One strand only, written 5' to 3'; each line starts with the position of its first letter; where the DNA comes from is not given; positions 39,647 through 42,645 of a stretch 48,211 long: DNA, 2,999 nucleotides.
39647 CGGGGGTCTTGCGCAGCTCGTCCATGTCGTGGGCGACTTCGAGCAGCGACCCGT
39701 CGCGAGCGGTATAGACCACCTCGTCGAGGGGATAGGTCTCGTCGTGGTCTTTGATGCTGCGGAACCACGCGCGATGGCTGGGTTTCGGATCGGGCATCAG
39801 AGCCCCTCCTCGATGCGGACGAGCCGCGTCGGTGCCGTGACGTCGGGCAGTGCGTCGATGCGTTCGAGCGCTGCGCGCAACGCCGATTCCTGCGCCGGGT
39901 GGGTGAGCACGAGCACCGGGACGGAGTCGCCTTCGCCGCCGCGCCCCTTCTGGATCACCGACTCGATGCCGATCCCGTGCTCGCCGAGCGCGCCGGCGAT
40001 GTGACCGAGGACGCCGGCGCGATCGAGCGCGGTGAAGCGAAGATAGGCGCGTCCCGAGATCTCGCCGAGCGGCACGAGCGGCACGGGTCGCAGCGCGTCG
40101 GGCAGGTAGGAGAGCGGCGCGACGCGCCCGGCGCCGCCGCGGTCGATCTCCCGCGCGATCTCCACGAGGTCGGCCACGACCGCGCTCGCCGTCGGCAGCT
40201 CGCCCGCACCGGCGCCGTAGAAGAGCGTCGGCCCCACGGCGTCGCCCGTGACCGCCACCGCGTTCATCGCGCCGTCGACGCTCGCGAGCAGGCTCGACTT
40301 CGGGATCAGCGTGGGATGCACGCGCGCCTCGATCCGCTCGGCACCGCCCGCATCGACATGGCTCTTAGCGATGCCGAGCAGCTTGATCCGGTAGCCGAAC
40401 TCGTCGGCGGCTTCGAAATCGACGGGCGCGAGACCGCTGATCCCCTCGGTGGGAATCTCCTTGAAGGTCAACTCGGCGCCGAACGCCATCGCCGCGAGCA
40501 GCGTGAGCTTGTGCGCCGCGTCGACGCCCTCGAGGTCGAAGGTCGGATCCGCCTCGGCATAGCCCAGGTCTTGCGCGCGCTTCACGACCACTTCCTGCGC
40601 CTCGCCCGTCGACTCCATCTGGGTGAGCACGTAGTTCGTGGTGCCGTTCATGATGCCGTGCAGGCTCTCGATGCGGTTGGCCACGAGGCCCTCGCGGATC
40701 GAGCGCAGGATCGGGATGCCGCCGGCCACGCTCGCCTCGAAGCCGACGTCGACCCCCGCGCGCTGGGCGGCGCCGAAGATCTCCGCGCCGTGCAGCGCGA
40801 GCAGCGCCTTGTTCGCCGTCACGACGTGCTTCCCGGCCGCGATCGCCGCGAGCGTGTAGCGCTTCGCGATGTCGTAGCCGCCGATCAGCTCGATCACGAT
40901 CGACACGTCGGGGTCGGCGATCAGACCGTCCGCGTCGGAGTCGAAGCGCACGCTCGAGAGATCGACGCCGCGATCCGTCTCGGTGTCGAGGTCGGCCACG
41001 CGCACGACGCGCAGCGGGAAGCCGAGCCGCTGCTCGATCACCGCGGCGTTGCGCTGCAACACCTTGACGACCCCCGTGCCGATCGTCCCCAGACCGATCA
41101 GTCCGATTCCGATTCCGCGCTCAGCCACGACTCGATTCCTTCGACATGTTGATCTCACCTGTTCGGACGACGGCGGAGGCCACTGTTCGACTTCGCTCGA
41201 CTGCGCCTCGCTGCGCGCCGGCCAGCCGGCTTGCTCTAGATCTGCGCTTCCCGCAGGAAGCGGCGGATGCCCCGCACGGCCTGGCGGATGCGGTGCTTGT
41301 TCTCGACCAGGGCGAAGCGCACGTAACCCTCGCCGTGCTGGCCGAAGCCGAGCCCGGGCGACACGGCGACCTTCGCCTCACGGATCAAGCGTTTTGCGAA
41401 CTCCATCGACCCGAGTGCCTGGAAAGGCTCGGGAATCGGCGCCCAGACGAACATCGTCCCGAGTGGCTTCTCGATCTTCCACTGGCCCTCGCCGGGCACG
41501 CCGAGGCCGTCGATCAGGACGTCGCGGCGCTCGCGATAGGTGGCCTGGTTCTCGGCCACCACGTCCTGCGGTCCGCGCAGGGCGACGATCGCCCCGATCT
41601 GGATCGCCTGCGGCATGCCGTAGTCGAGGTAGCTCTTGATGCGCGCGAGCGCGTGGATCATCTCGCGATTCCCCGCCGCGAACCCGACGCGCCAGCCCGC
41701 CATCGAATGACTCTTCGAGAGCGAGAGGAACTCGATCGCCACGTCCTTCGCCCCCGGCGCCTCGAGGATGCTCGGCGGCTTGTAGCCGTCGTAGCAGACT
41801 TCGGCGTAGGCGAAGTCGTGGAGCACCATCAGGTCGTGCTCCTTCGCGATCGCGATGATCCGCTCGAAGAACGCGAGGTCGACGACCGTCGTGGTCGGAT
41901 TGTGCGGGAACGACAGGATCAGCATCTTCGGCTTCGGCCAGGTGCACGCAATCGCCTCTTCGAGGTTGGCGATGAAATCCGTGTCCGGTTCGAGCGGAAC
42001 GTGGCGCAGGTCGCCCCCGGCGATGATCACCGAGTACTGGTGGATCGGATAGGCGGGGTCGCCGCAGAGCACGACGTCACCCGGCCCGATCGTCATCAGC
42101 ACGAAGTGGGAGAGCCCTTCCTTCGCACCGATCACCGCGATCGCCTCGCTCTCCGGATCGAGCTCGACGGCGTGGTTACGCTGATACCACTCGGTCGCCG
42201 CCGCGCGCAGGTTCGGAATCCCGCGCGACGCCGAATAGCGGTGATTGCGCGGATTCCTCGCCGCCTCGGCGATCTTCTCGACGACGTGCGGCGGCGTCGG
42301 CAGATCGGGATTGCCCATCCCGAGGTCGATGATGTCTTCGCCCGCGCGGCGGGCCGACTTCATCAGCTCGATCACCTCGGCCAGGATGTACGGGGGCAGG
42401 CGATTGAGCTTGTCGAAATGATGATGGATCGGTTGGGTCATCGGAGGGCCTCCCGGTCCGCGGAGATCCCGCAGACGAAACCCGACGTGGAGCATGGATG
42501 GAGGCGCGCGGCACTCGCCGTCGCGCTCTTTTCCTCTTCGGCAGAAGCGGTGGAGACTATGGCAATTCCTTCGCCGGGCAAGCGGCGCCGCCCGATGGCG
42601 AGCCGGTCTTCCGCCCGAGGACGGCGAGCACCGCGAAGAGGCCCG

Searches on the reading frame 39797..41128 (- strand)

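Call 59: search_protein_families(library=pfam, proteins=[window:39797-41128:-], max_evalue=0.00001)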
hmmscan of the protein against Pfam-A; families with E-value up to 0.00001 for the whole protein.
window:39797-41128:- (443 aa): 3 families
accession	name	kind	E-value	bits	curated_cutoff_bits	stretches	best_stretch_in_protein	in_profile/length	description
PF00742.24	Homoserine_dh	-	1.6e-63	214.1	22.9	1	139-322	1-173/173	Homoserine dehydrogenase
PF03447.22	NAD_binding_3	-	4.5e-21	76.2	24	1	12-131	1-116/116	Homoserine dehydrogenase, NAD binding domain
PF01842.31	ACT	-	9.4e-09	35.3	27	1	362-424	2-64/66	ACT domain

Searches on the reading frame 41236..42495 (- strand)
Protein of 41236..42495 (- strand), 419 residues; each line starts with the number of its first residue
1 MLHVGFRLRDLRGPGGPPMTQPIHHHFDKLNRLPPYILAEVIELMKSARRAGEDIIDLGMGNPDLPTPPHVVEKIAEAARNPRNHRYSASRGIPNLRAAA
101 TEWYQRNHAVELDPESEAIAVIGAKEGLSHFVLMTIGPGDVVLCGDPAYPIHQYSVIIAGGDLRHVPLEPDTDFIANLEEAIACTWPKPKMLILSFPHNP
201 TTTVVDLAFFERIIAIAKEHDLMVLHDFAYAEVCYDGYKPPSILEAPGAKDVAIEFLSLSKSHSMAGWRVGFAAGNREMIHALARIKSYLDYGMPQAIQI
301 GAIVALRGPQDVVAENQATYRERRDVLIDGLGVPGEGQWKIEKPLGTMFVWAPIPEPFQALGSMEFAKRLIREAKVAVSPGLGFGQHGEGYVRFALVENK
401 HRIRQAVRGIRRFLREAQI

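Call 59: search_protein_families(library=pfam, proteins=[window:41236-42495:-], max_evalue=0.00001)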
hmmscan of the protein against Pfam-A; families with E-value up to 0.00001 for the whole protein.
window:41236-42495:- (419 aa): 1 family
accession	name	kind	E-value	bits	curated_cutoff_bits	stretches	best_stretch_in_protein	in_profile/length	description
PF00155.27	Aminotran_1_2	-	8.5e-57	193.4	19.7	1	54-408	2-359/361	Aminotransferase class I and II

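Call 68: find_encoding_contigs(protein=window:41236-42495:-, flank=3000, max_places=10)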
Protein window:41236-42495:- (419 aa): no gene with exactly this product is on record in the collection.
